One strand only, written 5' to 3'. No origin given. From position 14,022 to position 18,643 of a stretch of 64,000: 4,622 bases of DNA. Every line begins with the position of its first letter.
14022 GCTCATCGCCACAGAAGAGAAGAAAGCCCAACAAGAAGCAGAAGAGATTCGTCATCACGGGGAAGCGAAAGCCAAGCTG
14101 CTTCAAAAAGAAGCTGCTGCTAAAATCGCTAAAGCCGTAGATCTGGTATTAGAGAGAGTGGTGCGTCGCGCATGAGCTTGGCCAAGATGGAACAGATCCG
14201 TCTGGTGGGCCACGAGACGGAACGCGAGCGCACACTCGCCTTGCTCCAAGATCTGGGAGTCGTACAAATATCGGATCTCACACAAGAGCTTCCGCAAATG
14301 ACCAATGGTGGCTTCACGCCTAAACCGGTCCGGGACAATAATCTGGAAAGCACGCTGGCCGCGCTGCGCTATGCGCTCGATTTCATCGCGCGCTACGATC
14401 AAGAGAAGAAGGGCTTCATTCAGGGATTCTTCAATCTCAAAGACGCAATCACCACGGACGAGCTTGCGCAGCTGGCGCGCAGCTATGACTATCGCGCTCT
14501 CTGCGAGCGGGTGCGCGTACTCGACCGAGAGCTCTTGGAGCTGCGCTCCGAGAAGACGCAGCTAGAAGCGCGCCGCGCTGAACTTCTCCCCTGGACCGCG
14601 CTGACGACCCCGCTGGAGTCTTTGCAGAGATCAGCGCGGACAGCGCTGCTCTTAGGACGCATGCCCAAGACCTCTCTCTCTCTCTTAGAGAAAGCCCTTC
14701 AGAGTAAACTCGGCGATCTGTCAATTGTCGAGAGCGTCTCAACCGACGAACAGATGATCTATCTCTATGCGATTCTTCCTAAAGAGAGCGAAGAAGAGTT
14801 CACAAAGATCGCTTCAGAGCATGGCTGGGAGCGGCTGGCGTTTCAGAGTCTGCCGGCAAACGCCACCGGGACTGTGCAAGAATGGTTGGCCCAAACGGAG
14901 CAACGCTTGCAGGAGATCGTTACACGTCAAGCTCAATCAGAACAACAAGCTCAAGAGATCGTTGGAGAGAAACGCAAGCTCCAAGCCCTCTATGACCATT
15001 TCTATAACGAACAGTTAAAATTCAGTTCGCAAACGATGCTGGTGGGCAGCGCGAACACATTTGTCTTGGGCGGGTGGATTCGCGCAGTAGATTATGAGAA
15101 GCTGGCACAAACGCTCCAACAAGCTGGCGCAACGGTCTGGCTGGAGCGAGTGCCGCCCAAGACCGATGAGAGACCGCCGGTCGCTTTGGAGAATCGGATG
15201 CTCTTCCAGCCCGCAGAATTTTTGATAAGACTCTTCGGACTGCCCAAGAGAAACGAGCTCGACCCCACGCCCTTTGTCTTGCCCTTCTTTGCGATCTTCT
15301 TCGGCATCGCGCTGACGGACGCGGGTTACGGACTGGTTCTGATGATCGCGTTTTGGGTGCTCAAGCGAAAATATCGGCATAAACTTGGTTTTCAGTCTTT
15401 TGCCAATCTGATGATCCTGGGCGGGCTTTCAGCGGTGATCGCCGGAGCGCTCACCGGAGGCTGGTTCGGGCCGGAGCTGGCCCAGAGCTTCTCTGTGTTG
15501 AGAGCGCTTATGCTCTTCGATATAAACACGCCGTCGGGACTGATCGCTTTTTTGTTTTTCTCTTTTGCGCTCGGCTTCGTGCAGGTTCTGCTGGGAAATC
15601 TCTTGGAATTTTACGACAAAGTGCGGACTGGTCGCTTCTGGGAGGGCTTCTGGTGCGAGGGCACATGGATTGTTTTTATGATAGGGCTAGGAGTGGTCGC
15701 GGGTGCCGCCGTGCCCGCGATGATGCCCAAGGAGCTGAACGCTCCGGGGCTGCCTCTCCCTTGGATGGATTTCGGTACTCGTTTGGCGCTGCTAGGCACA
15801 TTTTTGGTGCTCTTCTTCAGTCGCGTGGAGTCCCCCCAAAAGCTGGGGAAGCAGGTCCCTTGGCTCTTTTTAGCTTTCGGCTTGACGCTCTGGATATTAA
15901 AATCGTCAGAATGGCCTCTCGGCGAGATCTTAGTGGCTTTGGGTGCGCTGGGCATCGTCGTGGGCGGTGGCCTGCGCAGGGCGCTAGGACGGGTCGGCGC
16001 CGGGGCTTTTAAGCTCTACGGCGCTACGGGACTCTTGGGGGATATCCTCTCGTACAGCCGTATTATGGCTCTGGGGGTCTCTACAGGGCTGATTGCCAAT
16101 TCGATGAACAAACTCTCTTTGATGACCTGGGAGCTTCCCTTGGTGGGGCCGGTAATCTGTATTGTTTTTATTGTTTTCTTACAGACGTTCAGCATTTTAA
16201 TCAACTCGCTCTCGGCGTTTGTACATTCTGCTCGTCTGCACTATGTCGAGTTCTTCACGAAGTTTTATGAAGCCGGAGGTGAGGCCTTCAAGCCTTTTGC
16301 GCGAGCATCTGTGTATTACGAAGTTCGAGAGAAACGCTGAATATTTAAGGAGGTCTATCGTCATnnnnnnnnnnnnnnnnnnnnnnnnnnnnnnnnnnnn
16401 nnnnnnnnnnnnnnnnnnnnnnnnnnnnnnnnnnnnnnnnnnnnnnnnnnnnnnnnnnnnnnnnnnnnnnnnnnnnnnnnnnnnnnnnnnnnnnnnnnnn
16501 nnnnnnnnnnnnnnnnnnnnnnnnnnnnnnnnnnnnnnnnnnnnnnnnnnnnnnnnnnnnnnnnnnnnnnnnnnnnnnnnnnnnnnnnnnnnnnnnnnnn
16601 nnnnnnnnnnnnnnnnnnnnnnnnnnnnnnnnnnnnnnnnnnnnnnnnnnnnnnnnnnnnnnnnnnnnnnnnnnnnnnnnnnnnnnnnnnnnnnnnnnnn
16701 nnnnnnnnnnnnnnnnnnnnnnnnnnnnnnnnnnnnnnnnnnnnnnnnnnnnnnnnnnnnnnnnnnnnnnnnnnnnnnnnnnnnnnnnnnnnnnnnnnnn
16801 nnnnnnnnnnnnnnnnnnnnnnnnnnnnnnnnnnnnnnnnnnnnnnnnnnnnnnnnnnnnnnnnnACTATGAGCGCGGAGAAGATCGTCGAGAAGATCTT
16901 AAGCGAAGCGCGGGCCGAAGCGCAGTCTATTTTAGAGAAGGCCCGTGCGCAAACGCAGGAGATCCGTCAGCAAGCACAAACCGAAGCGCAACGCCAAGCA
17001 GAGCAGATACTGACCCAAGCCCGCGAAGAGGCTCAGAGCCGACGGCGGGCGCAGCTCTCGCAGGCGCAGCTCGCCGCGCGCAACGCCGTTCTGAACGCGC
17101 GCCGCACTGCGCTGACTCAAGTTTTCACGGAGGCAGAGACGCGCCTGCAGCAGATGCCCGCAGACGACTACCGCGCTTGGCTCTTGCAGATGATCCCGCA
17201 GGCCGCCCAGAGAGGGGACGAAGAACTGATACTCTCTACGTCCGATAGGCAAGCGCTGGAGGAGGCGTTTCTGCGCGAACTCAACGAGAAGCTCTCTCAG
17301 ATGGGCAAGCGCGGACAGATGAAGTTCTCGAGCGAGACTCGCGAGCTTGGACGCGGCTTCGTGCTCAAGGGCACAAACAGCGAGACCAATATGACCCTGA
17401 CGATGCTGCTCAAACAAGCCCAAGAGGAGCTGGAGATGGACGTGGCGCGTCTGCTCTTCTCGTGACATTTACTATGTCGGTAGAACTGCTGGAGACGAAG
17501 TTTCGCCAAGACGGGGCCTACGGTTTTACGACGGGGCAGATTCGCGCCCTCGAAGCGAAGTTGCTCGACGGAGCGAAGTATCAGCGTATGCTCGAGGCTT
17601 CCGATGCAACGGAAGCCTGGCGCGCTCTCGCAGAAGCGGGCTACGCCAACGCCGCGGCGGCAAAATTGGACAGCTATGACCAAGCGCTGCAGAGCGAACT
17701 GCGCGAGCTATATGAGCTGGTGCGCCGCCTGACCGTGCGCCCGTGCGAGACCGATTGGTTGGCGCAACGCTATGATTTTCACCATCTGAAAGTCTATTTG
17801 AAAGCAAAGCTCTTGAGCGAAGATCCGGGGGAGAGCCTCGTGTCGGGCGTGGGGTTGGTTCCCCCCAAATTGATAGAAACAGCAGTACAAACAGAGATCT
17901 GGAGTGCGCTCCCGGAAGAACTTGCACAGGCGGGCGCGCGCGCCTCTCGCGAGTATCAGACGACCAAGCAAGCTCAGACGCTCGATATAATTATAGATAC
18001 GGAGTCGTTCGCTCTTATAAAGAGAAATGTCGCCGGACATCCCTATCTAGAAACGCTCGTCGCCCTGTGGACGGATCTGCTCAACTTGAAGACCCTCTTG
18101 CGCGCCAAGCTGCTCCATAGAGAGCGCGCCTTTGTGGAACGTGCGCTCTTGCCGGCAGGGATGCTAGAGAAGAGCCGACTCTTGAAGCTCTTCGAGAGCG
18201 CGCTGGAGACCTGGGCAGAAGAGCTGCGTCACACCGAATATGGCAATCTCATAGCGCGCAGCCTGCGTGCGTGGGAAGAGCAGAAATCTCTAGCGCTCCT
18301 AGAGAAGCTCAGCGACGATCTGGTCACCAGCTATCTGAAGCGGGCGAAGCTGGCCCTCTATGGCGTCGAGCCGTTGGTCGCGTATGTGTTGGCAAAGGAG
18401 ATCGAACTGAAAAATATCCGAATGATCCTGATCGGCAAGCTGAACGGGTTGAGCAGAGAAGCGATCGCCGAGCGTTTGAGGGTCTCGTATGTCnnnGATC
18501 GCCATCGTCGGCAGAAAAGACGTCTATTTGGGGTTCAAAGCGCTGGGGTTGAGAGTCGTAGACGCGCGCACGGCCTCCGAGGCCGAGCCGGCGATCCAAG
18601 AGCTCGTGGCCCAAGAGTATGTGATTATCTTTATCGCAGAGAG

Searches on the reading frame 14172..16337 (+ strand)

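Call 14: search_protein_families(library=ncbifam, proteins=[window:14172-16337:+], max_evalue=1e-10)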
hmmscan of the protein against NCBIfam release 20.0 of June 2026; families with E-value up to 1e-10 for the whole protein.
window:14172-16337:+ (722 aa): 9 families
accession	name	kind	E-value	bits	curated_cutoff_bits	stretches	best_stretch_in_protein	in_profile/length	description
NF004428.0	PRK05771.2-1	equivalog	7.1e-96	321.9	766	2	4-518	5-545/680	V-type ATP synthase subunit I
NF004430.0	PRK05771.2-4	equivalog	1.6e-67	228.6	670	1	5-717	6-645/646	V-type ATP synthase subunit I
NF004427.0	PRK05771.1-1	equivalog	6.4e-61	206.9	942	2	92-518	111-520/668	V-type ATP synthase subunit I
NF004434.0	PRK05771.3-3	equivalog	1.8e-55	188.7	777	2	107-436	98-423/686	V-type ATP synthase subunit I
NF004432.0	PRK05771.3-1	equivalog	4.4e-36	124.5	1044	2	200-400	174-371/643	V-type ATP synthase subunit I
NF004429.0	PRK05771.2-2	equivalog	1.6e-33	116.3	799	1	77-508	47-452/608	V-type ATP synthase subunit I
NF004431.0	PRK05771.2-5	equivalog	1.2e-28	100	851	1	242-446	184-391/649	V-type ATP synthase subunit I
NF004433.0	PRK05771.3-2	equivalog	9e-23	80.5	1173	1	112-435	102-414/701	V-type ATP synthase subunit I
NF004435.0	PRK05771.3-4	equivalog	4.7e-16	58.3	1410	0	108-435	97-416/701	V-type ATP synthase subunit I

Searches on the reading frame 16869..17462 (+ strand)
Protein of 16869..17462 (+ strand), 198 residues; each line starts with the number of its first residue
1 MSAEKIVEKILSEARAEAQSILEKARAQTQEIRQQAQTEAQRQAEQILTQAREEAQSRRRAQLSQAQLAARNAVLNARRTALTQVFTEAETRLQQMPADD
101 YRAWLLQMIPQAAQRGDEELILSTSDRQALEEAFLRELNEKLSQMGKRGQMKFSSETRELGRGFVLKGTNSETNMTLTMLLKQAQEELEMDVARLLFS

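Call 14: search_protein_families(library=ncbifam, proteins=[window:16869-17462:+], max_evalue=1e-10)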
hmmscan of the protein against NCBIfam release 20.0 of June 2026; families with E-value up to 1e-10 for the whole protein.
window:16869-17462:+ (198 aa): 2 families
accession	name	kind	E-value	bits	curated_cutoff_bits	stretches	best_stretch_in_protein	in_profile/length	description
NF003049.0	PRK03963.1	equivalog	2.5e-18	66.7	225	1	2-197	3-197/198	V-type ATP synthase subunit E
NF002629.0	PRK02292.1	equivalog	2e-17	63.6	184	1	1-197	1-190/192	V-type ATP synthase subunit E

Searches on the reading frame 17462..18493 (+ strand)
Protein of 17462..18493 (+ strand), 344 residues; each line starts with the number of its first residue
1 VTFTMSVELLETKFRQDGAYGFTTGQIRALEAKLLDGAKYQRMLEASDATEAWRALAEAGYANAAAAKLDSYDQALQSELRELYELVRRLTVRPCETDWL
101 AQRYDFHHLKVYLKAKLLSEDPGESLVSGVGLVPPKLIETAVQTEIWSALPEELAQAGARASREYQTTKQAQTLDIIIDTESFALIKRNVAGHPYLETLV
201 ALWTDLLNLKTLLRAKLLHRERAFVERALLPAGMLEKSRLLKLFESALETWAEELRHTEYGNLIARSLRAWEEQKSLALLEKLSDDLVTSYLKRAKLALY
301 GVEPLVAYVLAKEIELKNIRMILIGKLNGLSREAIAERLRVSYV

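Call 14: search_protein_families(library=ncbifam, proteins=[window:17462-18493:+], max_evalue=1e-10)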
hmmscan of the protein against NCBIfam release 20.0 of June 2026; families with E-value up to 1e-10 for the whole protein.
window:17462-18493:+ (344 aa): 6 families
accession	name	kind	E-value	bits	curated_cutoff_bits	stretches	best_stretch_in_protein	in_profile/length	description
NF002266.0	PRK01198.1-2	equivalog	2.4e-73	247.1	270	1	20-344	6-333/333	V-type ATP synthase subunit C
TIGR02923.1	AhaC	equivalog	8.2e-30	104.3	240.5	1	19-339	4-347/348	ATP synthase A1 subunit C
NF002267.0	PRK01198.1-3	equivalog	2.7e-27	95.9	488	1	20-338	48-387/390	V-type ATP synthase subunit C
NF002268.0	PRK01198.1-4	equivalog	4.6e-20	72.1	381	1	15-339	6-344/346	V-type ATP synthase subunit C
NF002269.0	PRK01198.1-5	equivalog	1.7e-14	53.7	574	0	196-324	222-350/369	V-type ATP synthase subunit C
NF002265.0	PRK01198.1-1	equivalog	3.8e-14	52.5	534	0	251-339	260-349/352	V-type ATP synthase subunit C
